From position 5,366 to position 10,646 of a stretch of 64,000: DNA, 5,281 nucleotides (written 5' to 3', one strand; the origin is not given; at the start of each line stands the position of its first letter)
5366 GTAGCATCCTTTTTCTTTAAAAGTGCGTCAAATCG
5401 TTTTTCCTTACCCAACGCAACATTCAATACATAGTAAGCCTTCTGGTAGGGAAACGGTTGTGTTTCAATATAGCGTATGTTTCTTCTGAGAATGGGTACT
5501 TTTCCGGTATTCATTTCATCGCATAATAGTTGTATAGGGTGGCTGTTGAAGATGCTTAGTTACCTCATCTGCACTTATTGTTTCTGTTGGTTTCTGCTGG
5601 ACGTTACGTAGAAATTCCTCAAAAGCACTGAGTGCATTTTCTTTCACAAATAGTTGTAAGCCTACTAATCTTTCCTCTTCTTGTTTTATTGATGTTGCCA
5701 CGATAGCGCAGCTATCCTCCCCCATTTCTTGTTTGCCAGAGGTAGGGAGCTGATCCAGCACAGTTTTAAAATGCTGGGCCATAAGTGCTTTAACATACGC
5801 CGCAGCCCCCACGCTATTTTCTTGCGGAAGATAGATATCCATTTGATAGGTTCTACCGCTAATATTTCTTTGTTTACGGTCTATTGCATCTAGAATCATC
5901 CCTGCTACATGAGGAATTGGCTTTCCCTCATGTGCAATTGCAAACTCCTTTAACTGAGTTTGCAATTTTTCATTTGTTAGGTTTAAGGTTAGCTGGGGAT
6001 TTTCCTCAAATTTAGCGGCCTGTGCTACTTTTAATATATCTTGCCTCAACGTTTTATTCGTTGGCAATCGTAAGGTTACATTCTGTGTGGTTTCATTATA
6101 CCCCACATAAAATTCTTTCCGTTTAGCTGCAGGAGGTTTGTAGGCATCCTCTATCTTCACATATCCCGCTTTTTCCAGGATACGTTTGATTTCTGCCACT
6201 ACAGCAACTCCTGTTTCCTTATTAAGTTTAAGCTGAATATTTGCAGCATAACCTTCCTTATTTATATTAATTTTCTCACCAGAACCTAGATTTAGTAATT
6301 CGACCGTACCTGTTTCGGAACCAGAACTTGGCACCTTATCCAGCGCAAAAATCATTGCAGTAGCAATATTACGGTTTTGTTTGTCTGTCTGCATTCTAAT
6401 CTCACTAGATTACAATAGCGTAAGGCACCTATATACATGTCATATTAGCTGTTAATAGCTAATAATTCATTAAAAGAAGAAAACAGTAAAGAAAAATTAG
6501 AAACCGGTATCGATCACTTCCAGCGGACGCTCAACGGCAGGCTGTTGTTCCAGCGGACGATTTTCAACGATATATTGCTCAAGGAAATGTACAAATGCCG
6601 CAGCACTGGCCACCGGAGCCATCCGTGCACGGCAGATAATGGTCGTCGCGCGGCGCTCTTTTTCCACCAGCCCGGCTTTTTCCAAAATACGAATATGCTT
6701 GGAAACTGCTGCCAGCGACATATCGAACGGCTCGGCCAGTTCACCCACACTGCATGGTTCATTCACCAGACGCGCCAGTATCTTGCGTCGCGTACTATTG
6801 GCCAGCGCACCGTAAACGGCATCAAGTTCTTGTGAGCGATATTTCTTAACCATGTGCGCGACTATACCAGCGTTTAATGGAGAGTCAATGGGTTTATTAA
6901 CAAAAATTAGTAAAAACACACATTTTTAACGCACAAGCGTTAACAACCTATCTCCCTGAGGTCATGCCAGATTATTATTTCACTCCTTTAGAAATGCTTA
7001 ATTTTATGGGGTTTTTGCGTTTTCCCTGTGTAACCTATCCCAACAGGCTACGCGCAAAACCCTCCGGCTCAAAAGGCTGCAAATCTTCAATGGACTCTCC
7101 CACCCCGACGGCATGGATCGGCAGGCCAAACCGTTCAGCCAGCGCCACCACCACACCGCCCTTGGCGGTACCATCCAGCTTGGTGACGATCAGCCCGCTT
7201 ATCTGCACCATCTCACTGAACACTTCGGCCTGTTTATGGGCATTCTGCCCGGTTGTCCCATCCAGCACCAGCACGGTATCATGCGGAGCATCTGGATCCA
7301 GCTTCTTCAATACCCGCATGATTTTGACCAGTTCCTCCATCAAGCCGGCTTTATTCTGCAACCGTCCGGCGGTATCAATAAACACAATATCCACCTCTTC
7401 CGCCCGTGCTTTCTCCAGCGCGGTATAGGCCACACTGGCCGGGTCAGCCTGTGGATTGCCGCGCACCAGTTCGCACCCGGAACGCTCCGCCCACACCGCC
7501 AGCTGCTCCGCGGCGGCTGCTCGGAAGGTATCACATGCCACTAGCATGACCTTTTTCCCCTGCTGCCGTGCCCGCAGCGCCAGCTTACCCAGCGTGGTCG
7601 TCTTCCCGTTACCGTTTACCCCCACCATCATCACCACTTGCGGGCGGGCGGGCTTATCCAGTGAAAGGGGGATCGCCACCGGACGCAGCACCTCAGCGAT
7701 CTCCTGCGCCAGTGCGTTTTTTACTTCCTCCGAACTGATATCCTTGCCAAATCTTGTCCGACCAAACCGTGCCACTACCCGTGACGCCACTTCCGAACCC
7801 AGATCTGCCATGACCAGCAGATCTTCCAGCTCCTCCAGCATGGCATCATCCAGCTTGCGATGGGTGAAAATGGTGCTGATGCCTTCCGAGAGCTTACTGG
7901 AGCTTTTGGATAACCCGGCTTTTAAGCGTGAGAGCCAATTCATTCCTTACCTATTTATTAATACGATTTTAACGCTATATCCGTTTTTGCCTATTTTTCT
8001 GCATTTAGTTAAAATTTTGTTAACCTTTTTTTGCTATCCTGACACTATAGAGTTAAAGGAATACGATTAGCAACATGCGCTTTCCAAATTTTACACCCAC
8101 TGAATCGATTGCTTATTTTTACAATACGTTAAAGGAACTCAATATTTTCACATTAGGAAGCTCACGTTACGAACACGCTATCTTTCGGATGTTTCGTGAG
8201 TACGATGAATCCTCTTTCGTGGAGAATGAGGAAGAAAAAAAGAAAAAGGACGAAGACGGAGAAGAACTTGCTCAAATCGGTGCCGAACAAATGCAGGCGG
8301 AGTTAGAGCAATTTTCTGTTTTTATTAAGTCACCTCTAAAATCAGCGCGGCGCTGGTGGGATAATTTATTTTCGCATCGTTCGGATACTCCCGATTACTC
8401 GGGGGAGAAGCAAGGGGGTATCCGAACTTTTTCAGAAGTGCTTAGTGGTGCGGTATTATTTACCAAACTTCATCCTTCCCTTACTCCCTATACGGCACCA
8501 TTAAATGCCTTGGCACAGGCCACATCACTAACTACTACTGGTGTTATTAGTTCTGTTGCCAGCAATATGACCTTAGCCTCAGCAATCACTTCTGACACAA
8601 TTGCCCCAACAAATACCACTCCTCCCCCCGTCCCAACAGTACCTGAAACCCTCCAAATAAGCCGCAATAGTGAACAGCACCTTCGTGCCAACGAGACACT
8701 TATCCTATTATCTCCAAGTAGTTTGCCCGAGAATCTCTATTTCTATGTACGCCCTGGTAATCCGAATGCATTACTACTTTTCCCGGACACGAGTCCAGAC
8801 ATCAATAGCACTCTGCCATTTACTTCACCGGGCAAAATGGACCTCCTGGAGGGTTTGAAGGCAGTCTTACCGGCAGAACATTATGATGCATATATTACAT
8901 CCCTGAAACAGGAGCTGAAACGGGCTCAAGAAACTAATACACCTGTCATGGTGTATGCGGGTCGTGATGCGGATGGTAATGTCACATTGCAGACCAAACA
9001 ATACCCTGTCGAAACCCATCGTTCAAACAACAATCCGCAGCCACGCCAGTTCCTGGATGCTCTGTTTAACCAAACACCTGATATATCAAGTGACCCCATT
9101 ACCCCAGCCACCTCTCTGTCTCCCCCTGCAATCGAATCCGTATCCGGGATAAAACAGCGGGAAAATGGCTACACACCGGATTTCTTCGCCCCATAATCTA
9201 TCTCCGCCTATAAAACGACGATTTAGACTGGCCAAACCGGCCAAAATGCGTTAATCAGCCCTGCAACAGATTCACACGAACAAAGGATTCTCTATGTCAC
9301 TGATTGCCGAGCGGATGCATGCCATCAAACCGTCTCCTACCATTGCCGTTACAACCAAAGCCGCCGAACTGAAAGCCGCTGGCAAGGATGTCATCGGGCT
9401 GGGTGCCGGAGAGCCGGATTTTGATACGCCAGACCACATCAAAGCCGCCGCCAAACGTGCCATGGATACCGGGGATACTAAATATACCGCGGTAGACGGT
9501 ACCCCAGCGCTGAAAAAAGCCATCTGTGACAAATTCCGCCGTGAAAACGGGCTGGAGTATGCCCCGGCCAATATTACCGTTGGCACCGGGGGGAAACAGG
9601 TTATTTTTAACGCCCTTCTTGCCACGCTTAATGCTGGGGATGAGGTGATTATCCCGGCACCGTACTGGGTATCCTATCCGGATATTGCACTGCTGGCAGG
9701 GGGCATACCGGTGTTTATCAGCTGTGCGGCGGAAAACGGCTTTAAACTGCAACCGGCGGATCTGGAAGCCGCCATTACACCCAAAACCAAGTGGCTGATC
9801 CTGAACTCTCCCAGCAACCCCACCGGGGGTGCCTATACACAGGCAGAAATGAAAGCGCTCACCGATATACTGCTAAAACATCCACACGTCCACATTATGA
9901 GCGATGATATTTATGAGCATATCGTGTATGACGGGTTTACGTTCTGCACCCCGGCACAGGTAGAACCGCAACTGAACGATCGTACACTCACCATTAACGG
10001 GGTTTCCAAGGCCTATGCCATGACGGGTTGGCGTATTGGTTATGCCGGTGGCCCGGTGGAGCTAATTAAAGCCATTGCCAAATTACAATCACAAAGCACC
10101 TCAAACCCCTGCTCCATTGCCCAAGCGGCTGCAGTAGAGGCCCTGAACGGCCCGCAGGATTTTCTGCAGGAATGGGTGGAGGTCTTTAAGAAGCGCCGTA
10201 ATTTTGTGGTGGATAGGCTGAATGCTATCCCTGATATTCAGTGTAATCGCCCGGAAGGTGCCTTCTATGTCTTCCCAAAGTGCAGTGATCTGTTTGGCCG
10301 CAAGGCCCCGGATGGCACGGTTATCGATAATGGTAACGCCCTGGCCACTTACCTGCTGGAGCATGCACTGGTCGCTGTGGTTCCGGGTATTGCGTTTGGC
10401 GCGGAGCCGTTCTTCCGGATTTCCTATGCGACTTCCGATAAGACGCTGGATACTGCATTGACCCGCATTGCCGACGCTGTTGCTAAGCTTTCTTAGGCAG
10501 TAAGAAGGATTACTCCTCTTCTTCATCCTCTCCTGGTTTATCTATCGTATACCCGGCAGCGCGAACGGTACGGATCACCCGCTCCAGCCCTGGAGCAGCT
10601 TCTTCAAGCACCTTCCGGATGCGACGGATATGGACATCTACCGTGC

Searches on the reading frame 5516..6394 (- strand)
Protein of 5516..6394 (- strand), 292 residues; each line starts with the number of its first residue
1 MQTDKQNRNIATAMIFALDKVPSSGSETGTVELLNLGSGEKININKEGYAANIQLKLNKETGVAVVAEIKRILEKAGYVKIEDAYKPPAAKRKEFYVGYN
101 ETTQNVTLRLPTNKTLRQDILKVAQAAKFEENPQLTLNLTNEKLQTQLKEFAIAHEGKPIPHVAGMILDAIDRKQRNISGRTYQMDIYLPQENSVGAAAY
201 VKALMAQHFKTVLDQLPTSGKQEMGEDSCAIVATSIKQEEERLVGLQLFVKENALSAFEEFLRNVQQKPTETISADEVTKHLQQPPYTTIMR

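Call 10: search_protein_families(library=pfam, proteins=[window:5516-6394:-], max_evalue=0.001)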
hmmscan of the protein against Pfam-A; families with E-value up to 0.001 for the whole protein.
window:5516-6394:- (292 aa): 0 families

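Call 73: search_protein_families(library=pfam, proteins=[window:5516-6394:-], max_evalue=0.1)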
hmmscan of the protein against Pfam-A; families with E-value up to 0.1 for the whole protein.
window:5516-6394:- (292 aa): 1 family
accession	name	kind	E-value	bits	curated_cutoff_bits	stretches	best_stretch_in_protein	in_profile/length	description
PF18798.6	LPD3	-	0.0091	16.6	27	1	37-101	27-90/114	Large polyvalent protein-associated domain 3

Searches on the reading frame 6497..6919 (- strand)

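Call 73: search_protein_families(library=pfam, proteins=[window:6497-6919:-], max_evalue=0.1)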
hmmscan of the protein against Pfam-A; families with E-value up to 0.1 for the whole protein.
window:6497-6919:- (140 aa): 23 families
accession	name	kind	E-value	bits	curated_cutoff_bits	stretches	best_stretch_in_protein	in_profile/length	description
PF12840.13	HTH_20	-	7.6e-16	58.3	27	1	39-87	1-50/51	Helix-turn-helix domain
PF01022.26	HTH_5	-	7.7e-13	48.5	22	1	41-87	1-47/47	Bacterial regulatory protein, arsR family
PF01047.28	MarR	-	2.5e-07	30.9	24.6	1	53-90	15-52/59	MarR family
PF12802.13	MarR_2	-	3.6e-07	30.7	27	1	47-91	10-56/61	MarR family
PF13412.12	HTH_24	-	4.4e-06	26.6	21.9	1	42-86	3-48/48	Winged helix-turn-helix DNA-binding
PF08279.18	HTH_11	-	8.2e-06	26.1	25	1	44-89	2-50/55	HTH domain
PF25213.1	HVO_A0261_N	-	2.9e-05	24.3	35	1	42-90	11-59/86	HVO_A0261 N-terminal domain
PF25212.1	HVO_A0114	-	0.00017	21.8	27.6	1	43-91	23-72/84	HVO_A0114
PF21476.4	PF0610-like_N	-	0.0002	22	33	1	42-81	1-40/50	PF0610-like, N-terminal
PF13545.12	HTH_Crp_2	-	0.0014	19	27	1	52-97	19-64/70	Crp-like helix-turn-helix domain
PF17782.7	DprA_WH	-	0.0017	18.8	22.9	1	41-86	11-56/61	DprA winged helix domain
PF04297.20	UPF0122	-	0.0024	18.5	22.7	1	24-81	2-59/101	Putative helix-turn-helix protein, YlxM / p13 like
PF02082.26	Rrf2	-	0.0028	18.2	30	1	49-89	16-57/132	Iron-dependent Transcriptional regulator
PF24035.1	DUF7344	-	0.0036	18.1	27.8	0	38-63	3-28/76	Domain of unknown function (DUF7344)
PF09824.15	ArsR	-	0.0041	17.2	28.6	1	34-90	9-62/159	ArsR transcriptional regulator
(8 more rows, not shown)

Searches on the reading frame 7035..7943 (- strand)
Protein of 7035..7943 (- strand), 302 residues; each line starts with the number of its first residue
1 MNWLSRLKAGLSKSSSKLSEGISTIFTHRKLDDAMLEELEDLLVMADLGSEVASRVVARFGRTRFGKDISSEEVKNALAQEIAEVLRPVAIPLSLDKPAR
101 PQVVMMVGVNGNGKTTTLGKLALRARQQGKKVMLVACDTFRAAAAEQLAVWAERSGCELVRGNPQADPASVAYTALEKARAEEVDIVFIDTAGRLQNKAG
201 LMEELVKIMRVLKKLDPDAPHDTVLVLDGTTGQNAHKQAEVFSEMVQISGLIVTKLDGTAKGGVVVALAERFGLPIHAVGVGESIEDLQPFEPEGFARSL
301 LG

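Call 10: search_protein_families(library=pfam, proteins=[window:7035-7943:-], max_evalue=0.001)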
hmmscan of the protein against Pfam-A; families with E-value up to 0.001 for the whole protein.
window:7035-7943:- (302 aa): 10 families
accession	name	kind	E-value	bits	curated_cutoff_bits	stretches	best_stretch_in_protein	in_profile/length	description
PF00448.28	SRP54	-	2.3e-75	253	22.7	1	101-302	1-196/196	SRP54-type protein, GTPase domain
PF02881.24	SRP54_N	-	2.4e-10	40.9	22.4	1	18-81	1-74/75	SRP54-type protein, helical bundle domain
PF25199.1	nSTAND_NTPase5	-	1e-05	25.8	34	1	93-140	33-81/145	Novel STAND NTPase 5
PF02492.25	cobW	-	1e-05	25.6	20.7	1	103-260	2-157/180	CobW/HypB/UreG, nucleotide-binding domain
PF01656.29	CbiA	-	7.1e-05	23.2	25.4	1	111-261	9-88/125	CobQ/CobB/MinD/ParA nucleotide binding domain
PF13604.12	AAA_30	-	7.1e-05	23.1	27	1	102-198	19-103/191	AAA domain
PF13401.12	AAA_22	-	7.9e-05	23.4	27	1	102-231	6-124/130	AAA domain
PF06414.18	Zeta_toxin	-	0.00029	20.8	22.3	1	98-188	13-100/199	Zeta toxin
PF03308.22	MeaB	-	0.00045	19.8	23.1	1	97-138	29-70/273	Methylmalonyl Co-A mutase-associated GTPase MeaB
PF00142.24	Fer4_NifH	-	0.00054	20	25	0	104-139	3-38/271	4Fe-4S iron sulfur cluster binding proteins, NifH/frxC family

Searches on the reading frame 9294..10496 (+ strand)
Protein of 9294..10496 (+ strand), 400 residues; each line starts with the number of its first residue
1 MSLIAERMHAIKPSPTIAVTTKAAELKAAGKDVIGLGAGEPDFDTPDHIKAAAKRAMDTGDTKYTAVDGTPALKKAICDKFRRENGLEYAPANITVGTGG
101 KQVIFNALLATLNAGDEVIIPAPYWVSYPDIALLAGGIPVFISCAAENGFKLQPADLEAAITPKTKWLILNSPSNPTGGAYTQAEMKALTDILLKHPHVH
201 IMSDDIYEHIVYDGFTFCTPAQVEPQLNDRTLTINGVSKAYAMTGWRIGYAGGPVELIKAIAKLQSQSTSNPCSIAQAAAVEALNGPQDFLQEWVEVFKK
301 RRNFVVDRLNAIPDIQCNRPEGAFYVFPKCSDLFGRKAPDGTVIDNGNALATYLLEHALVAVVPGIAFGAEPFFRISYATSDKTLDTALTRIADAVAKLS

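Call 10: search_protein_families(library=pfam, proteins=[window:9294-10496:+], max_evalue=0.001)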
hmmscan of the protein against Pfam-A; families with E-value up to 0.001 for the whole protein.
window:9294-10496:+ (400 aa): 2 families
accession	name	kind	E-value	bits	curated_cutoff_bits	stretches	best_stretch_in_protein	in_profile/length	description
PF00155.27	Aminotran_1_2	-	3.4e-82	277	19.7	1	31-392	1-361/361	Aminotransferase class I and II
PF01041.23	DegT_DnrJ_EryC1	-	2.5e-07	30.7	19.8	1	94-169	45-117/360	DegT/DnrJ/EryC1/StrS aminotransferase family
